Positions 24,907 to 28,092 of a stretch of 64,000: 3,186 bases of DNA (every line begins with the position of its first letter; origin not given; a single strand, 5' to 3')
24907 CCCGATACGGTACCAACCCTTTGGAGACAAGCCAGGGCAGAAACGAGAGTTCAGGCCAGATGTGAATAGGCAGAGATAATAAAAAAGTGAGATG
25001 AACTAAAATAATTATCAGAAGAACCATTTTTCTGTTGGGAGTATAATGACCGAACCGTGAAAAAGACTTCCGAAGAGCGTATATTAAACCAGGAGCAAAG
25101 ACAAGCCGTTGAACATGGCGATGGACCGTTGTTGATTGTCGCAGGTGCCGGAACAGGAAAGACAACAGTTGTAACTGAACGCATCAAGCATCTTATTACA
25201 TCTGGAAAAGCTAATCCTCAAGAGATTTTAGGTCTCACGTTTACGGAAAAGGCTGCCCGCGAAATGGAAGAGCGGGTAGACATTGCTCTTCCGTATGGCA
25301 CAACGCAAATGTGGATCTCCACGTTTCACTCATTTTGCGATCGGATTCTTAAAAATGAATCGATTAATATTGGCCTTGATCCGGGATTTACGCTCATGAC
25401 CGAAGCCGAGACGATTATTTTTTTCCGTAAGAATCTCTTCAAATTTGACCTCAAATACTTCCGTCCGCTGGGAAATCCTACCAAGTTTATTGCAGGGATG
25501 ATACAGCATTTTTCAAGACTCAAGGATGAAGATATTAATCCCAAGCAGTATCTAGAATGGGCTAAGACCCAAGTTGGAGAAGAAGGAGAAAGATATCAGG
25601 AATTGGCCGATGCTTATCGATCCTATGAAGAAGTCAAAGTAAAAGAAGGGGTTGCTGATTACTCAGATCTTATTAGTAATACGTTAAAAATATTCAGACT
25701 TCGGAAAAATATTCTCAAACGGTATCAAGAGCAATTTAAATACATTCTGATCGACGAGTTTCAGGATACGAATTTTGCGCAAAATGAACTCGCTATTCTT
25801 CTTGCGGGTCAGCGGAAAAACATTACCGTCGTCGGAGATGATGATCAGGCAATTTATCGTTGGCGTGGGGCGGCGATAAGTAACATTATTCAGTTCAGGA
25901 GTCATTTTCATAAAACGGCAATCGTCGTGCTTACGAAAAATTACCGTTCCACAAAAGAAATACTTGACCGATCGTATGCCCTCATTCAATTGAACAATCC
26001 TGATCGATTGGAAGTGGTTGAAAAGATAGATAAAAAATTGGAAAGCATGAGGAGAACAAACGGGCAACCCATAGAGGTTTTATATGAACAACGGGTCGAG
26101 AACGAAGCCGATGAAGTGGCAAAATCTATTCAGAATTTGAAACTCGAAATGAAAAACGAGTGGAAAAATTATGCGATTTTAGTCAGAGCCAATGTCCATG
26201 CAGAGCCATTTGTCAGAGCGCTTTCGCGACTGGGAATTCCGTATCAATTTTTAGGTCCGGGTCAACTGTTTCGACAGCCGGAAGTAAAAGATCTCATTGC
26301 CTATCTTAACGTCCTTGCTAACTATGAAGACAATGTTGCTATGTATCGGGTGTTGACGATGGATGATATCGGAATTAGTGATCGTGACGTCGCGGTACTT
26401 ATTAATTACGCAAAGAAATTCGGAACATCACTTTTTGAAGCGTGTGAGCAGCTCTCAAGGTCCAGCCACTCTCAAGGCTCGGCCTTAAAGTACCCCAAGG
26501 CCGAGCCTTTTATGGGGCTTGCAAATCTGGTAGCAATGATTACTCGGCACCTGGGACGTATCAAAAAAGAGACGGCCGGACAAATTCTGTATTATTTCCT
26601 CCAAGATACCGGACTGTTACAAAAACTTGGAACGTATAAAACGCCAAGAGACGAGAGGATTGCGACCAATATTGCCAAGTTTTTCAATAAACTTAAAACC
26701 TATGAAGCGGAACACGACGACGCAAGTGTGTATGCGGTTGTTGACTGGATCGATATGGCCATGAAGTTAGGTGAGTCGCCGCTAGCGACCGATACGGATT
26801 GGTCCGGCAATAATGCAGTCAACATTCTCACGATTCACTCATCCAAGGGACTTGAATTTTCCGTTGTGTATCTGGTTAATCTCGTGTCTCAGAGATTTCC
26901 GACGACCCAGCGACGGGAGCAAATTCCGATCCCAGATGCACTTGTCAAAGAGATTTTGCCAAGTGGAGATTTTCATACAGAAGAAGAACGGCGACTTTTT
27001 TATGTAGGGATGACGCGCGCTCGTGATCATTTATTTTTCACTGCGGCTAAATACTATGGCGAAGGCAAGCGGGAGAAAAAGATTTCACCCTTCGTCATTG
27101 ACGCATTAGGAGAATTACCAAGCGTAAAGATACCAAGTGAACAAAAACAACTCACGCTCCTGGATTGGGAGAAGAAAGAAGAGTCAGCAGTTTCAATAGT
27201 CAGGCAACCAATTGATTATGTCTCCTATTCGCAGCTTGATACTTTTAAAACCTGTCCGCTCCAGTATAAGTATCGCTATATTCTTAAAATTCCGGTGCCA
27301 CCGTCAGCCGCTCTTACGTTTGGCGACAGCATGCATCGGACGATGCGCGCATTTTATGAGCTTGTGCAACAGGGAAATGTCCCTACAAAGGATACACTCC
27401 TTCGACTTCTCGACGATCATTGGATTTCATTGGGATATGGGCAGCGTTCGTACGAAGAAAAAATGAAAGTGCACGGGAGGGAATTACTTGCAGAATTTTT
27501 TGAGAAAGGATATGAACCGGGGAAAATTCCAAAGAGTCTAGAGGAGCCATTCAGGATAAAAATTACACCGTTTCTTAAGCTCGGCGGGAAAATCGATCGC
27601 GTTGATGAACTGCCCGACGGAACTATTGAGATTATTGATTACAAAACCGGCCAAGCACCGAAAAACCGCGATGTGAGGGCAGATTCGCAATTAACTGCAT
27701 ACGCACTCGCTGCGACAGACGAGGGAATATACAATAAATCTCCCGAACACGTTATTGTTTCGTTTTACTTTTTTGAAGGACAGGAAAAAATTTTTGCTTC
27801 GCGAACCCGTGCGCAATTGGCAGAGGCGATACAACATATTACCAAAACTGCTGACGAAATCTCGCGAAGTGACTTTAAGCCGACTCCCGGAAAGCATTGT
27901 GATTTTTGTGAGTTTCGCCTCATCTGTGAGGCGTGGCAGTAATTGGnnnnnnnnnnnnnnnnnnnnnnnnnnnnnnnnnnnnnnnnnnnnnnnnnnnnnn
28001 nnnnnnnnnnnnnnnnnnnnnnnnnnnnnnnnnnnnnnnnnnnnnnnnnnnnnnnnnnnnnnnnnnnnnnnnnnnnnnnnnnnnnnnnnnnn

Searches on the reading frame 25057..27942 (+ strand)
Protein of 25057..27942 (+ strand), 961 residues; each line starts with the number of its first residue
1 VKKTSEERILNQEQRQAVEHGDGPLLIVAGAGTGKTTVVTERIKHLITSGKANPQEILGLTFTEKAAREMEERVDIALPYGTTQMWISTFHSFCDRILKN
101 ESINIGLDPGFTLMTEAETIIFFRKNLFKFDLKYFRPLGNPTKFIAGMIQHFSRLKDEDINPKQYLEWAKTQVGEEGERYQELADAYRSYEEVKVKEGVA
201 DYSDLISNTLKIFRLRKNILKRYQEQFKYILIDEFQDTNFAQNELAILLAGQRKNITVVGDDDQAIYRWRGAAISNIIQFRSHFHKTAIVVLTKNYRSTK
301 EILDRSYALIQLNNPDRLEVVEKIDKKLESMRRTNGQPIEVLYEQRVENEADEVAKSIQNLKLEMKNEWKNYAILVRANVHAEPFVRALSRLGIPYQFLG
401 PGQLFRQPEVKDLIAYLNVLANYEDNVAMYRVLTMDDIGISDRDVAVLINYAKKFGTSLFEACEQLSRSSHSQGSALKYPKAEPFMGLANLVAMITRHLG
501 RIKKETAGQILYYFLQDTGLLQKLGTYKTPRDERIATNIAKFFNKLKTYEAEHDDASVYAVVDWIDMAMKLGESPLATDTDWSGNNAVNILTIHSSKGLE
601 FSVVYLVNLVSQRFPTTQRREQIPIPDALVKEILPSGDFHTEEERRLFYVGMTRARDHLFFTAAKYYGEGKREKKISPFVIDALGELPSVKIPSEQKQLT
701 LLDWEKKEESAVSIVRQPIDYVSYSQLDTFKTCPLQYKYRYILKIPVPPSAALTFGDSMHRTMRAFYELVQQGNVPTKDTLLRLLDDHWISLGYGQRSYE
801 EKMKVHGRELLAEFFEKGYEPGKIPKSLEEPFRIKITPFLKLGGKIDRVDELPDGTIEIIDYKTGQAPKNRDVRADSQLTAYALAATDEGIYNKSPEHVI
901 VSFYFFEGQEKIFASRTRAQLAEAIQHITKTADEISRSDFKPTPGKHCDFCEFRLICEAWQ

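Call 7: search_protein_families(library=pfam, proteins=[window:25057-27942:+], max_evalue=0.1)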
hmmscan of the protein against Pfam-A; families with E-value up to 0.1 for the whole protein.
window:25057-27942:+ (961 aa): 13 families
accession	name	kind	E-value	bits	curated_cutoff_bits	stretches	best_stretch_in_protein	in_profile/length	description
PF00580.27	UvrD-helicase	-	3.1e-79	266.9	23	1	10-284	1-270/271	UvrD/REP helicase N-terminal domain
PF13361.12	UvrD_C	-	1.6e-55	189.4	25.6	1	290-665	1-349/350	UvrD-like helicase C-terminal domain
PF12705.13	PDDEXK_1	-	4.2e-41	142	22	1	722-958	2-247/247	PD-(D/E)XK nuclease superfamily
PF13245.12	AAA_19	-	2.8e-23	83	25.1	1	14-268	1-132/134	AAA domain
PF13538.12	UvrD_C_2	-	2.5e-11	43.7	27.4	2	636-661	26-51/52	UvrD-like helicase C-terminal domain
PF13604.12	AAA_30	-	1.2e-10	41.9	27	1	10-87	2-77/191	AAA domain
PF10926.14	DUF2800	-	2.6e-06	27.3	21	1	853-959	128-234/368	Protein of unknown function (DUF2800)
PF01443.25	Viral_helicase1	-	4.4e-05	23.9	21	0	220-292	51-126/228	Viral superfamily 1 RNA helicase core domain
PF13086.12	AAA_11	-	0.00033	21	27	1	10-73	2-71/257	AAA domain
PF13173.12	AAA_14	-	0.0012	19.3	27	0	212-258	47-93/129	AAA domain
PF04851.21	ResIII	-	0.0023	18.3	22.5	1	15-63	16-62/164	Type III restriction enzyme, res subunit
PF13191.12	AAA_16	-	0.0054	17.7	32.6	1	16-100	17-85/167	AAA ATPase domain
PF13401.12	AAA_22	-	0.097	13.4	27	0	20-41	3-24/130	AAA domain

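Call 8: search_protein_families(library=ncbifam, proteins=[window:25057-27942:+], max_evalue=0.1)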
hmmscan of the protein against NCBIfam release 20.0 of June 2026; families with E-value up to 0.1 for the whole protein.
window:25057-27942:+ (961 aa): 24 families
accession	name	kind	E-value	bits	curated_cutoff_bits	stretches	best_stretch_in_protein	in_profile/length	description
TIGR01073.1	pcrA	equivalog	3.1e-138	462.2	911.2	1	10-666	5-612/725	DNA helicase PcrA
TIGR01074.1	rep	equivalog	2e-122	409.7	951.45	1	10-710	2-655/668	DNA helicase Rep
NF008743.0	PRK11773.1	equivalog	6.1e-112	375.3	965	1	10-680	10-633/720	DNA helicase II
TIGR01075.1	uvrD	equivalog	2.3e-105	353.4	1144.45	1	10-671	5-620/715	DNA helicase II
NF008172.0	PRK10919.1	equivalog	1.3e-92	311.1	1168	1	10-696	3-642/673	DNA helicase Rep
NF008276.0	PRK11054.1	equivalog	6e-53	180.4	543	3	6-101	193-286/684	DNA helicase IV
TIGR02785.1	addA_Gpos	equivalog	7.9e-53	179.7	707.65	3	186-305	344-475/1234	helicase-exonuclease AddAB subunit AddA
TIGR00609.1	recB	equivalog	3.1e-44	151.4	696.05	2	190-678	333-827/1175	exodeoxyribonuclease V subunit beta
TIGR02784.1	addA_alphas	equivalog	4.3e-37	128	860.75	3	183-332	343-515/1138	double-strand break repair helicase AddA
NF010485.0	PRK13909.1-2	equivalog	1.8e-31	109.2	650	3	183-422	284-526/909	RecB-like helicase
NF010487.0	PRK13909.1-4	equivalog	4.6e-30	104.6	759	3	187-435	284-540/924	RecB-like helicase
NF008128.0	PRK10876.1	equivalog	3.8e-15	54.7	1697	2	194-309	343-460/1181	exodeoxyribonuclease V subunit beta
NF041464.1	HelD_BACSU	equivalog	8.7e-13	47.1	419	1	221-388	541-692/779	RNA polymerase recycling motor HelD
NF010484.0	PRK13909.1-1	equivalog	9.4e-13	46.8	1074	2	27-74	10-56/945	RecB-like helicase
NF010486.0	PRK13909.1-3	equivalog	1.8e-12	46.1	1109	2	26-74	9-56/921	RecB-like helicase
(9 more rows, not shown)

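Call 9: search_protein_families(library=padloc, proteins=[window:25057-27942:+], max_evalue=0.01)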
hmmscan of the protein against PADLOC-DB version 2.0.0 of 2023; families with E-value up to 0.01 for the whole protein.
window:25057-27942:+ (961 aa): 61 families (the best 25 are shown)
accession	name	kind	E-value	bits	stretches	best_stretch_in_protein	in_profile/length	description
PDLC03802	RTasHel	-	1.8e-98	329.1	2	8-443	4-382/675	DRT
PDLC00114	GajB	-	2.6e-95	318.3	2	9-471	7-454/635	UrvD helicase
PDLC00132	GajB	-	7.9e-73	244.1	1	10-665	4-602/625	UrvD helicase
PDLC00117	GajB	-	5.8e-57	191.5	1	10-682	16-595/604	UrvD helicase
PDLC00103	GajB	-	1e-54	184.5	2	5-434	12-414/612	UrvD helicase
PDLC00107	GajB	-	2e-50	170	2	3-395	9-372/587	UrvD helicase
PDLC00127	GajB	-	1.5e-46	157.1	2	6-305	5-284/594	UrvD helicase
PDLC00119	GajB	-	3.4e-43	146.4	2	24-304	17-294/565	UrvD helicase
PDLC00130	GajB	-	2.2e-41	139.8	2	10-342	4-321/589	UrvD helicase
PDLC00123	GajB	-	1.5e-40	137.3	3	203-389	153-325/540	UrvD helicase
PDLC00122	GajB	-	3e-38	130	2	218-438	153-354/502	UrvD helicase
PDLC00121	GajB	-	7.2e-37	125.2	1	10-402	6-366/565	UrvD helicase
PDLC00104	GajB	-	3.3e-35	119.9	2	12-383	5-309/574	UrvD helicase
PDLC00110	GajB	-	9.4e-35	118.3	3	185-329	229-379/725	UrvD helicase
PDLC00144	GajB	-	1.1e-31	108.1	3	192-433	126-362/559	UrvD helicase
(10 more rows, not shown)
